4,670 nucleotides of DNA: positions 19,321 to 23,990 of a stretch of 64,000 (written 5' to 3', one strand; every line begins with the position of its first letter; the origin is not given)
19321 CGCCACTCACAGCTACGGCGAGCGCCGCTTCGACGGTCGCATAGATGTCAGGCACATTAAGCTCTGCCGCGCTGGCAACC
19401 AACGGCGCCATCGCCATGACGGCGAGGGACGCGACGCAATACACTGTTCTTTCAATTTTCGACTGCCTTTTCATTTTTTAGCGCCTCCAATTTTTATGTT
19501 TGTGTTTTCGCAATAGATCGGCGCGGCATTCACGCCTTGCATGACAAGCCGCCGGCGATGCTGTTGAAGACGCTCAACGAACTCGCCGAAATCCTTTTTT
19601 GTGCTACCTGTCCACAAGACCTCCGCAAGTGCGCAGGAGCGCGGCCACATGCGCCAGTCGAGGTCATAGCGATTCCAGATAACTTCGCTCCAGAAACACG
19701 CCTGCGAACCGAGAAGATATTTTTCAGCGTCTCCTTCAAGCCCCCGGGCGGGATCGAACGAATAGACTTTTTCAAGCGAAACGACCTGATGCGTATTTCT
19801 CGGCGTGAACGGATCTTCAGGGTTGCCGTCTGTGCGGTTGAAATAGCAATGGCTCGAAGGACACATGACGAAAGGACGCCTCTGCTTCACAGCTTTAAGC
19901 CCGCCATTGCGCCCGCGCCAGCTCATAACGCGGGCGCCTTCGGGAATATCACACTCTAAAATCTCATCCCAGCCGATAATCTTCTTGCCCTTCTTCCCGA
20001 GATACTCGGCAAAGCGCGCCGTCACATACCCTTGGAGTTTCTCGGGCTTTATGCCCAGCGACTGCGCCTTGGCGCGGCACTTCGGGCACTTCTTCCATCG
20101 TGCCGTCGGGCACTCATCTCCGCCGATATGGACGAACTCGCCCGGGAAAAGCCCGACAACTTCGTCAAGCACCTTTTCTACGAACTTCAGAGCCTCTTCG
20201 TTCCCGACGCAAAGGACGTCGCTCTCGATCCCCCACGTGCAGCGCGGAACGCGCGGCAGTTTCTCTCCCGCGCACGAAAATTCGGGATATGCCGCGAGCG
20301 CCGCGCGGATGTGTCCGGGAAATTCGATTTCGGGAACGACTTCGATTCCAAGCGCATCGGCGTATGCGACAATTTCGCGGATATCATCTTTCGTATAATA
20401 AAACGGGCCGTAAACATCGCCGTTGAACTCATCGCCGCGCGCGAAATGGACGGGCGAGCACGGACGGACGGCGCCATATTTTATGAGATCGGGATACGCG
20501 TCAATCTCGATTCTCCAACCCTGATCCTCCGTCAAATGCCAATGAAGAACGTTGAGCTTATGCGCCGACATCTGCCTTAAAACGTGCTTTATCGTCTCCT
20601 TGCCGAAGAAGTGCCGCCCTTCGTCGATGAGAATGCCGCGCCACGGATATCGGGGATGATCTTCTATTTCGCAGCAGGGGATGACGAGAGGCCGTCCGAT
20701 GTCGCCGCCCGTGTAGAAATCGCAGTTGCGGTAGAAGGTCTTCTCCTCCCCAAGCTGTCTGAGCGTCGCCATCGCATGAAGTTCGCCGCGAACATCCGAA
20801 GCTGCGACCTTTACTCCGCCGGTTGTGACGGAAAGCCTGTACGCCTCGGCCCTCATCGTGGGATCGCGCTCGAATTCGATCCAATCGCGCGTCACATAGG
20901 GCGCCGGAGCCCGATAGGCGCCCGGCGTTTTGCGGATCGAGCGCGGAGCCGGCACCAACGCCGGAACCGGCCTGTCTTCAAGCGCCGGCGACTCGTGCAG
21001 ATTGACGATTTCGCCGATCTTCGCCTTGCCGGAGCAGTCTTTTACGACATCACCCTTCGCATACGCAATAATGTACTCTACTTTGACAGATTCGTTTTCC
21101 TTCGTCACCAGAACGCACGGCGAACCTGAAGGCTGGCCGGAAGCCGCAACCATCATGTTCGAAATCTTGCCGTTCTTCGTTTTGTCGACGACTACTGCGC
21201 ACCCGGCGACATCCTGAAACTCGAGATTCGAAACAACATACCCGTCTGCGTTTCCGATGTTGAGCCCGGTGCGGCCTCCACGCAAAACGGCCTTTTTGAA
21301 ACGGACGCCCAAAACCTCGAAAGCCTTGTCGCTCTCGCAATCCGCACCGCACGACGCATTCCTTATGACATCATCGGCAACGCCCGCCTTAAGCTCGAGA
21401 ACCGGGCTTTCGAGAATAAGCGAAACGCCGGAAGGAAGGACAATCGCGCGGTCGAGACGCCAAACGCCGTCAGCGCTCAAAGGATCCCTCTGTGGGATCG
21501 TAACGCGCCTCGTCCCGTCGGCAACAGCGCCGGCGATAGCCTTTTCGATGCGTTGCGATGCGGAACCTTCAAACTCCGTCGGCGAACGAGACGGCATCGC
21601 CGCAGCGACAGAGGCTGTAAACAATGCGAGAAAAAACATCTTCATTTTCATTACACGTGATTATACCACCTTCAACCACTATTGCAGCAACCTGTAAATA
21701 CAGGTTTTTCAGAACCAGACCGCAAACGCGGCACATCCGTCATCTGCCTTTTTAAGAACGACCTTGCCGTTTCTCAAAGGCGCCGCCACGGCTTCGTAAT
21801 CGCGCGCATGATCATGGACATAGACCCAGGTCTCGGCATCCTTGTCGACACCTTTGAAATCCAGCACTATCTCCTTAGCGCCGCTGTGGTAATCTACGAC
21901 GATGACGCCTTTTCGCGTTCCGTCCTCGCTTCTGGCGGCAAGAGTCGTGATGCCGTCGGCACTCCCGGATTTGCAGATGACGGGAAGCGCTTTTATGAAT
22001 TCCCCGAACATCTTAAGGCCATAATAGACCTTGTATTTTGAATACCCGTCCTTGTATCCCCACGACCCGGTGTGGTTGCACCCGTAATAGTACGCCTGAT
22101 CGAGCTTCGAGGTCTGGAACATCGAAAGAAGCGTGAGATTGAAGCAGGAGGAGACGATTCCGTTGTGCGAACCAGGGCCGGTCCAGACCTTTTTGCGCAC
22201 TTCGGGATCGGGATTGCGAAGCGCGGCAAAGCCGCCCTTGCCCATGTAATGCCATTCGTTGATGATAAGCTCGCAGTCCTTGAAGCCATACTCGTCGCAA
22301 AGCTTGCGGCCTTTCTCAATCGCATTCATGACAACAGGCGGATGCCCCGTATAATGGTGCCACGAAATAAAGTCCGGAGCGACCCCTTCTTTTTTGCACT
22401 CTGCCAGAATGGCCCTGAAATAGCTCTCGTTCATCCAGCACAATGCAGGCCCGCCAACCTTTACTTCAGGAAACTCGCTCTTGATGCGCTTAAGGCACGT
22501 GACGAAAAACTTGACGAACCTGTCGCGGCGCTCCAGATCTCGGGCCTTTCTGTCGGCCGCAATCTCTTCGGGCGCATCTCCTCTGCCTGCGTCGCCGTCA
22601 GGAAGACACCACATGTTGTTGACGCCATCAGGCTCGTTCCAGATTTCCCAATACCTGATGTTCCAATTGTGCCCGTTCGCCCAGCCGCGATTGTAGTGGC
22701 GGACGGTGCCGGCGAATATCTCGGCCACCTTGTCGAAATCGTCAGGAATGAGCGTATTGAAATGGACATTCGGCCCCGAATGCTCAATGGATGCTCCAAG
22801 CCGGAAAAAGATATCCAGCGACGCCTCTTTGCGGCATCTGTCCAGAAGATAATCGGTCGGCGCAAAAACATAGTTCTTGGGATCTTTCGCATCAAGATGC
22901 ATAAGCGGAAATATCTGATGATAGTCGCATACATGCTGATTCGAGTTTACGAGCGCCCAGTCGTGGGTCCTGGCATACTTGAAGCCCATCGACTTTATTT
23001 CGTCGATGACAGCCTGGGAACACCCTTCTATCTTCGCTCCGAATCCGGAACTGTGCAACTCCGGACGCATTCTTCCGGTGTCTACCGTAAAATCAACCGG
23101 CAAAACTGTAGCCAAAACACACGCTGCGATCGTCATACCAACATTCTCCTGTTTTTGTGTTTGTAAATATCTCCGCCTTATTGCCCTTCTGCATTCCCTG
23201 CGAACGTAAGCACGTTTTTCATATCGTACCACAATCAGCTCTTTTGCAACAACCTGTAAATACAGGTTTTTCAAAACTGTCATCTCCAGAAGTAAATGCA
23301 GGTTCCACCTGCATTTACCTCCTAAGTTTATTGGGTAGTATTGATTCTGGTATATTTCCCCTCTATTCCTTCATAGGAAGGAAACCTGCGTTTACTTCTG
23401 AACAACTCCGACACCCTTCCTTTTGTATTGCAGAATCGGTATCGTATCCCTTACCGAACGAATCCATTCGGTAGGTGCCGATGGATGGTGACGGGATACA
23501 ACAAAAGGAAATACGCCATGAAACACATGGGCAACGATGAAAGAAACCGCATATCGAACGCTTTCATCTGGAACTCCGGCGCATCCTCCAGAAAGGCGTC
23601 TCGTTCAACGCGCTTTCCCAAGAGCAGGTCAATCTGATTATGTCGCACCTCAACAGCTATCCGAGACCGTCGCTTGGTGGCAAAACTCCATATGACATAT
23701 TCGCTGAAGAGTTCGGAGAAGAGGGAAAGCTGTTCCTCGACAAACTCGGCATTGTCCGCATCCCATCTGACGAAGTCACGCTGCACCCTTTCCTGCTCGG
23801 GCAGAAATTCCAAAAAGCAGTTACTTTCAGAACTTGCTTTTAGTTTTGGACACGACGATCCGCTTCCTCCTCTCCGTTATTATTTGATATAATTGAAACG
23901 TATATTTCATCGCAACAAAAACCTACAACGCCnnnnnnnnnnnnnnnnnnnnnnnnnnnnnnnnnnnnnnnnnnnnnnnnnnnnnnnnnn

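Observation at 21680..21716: Conserved 18-bp perfect palindrome upstream of two glycoside-hydrolase genes (copy 1, GH20)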

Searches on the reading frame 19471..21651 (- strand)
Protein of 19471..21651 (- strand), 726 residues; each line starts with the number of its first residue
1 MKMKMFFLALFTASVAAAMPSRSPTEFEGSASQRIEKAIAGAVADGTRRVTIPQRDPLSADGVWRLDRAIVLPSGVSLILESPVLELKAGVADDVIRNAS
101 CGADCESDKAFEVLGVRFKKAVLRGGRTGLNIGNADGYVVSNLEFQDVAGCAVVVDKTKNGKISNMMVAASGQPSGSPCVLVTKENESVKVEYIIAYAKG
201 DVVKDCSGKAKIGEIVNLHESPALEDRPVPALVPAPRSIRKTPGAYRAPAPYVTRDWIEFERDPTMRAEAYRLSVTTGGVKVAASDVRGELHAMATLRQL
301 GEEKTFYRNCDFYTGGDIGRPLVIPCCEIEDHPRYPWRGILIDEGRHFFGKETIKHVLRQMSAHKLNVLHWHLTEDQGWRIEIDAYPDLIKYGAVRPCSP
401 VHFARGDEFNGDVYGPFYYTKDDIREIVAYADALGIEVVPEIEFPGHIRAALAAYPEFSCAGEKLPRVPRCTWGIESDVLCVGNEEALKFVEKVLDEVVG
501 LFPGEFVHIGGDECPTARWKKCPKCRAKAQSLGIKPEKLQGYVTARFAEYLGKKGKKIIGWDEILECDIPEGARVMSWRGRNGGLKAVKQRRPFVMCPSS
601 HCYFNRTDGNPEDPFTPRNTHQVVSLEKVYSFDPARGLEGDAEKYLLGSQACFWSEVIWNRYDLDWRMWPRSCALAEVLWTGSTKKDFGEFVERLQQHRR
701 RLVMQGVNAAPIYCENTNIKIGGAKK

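Call 11: search_protein_families(library=pfam, proteins=[window:19471-21651:-])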
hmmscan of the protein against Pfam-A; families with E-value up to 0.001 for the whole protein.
window:19471-21651:- (726 aa): 2 families
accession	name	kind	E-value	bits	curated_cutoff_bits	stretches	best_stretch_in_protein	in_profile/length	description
PF00728.28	Glyco_hydro_20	-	2.2e-102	343.4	22.3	1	335-682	1-347/348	Glycosyl hydrolase family 20, catalytic domain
PF02838.20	Glyco_hydro_20b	-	9.4e-09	36.5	26.1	1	260-332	67-124/124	Glycosyl hydrolase family 20, domain 2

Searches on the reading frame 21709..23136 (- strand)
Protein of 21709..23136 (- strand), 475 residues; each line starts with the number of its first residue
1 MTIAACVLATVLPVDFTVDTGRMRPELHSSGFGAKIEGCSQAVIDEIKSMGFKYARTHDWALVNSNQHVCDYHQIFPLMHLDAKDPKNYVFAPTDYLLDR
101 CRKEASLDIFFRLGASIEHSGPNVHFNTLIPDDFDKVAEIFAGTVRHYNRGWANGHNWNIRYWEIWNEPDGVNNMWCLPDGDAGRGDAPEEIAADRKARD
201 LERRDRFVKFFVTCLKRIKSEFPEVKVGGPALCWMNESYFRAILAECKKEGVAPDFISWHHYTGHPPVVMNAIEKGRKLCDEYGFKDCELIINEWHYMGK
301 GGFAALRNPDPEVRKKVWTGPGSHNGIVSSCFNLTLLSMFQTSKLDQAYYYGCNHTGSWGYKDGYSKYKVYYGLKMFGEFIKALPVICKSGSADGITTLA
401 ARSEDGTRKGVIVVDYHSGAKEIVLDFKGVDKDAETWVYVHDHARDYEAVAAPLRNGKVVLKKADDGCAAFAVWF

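Call 11: search_protein_families(library=pfam, proteins=[window:21709-23136:-])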
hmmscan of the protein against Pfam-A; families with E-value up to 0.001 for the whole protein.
window:21709-23136:- (475 aa): 1 family
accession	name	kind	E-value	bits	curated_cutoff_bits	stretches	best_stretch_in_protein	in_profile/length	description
PF01229.23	Glyco_hydro_39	-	7.7e-09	35.3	26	1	205-263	171-227/472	Glycosyl hydrolases family 39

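Call 66: list_cluster_members(proteins=[L087:4538-5560:-, L084:14419-15480:-, window:21709-23136:-])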
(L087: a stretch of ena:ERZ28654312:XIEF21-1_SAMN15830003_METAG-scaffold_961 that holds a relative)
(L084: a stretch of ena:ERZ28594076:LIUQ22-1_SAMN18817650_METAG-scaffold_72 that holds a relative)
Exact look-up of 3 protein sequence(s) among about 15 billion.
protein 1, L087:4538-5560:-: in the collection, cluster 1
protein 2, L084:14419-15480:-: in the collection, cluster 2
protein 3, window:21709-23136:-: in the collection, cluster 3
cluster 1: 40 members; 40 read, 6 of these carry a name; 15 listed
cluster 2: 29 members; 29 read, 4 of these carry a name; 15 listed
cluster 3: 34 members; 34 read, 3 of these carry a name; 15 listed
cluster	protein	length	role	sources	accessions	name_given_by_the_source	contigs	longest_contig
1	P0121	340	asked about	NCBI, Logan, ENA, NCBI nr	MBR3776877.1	MAG: recombinase RecA [Kiritimatiellae bacterium] | recombinase RecA [Kiritimatiellia bacterium]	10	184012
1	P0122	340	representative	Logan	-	-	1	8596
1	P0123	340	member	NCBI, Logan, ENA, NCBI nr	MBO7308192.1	MAG: recombinase RecA [Kiritimatiellae bacterium] | recombinase RecA [Kiritimatiellia bacterium]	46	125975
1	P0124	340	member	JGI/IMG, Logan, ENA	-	recombination protein RecA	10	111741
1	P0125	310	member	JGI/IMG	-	recombination protein RecA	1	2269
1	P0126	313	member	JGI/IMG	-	recombination protein RecA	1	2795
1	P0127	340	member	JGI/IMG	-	recombination protein RecA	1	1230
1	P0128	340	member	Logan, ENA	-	-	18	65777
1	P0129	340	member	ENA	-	-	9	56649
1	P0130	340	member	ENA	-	-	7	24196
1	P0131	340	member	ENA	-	-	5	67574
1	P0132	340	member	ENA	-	-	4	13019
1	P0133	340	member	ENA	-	-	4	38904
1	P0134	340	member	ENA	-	-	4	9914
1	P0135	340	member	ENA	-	-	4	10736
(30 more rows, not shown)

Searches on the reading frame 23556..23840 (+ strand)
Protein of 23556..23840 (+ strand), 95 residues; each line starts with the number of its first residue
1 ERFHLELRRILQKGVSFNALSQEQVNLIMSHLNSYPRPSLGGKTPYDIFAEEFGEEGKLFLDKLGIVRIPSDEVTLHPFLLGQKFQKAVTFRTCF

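Call 75: search_protein_families(library=ncbifam, proteins=[window:23556-23840:+], max_evalue=0.01)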
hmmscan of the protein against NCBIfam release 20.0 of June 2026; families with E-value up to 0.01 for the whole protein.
seq(95 aa): 1 family
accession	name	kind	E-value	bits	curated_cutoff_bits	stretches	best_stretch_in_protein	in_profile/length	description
NF033563.0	transpos_IS30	equivalog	0.00041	20.2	80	1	3-37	232-266/267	IS30 family transposase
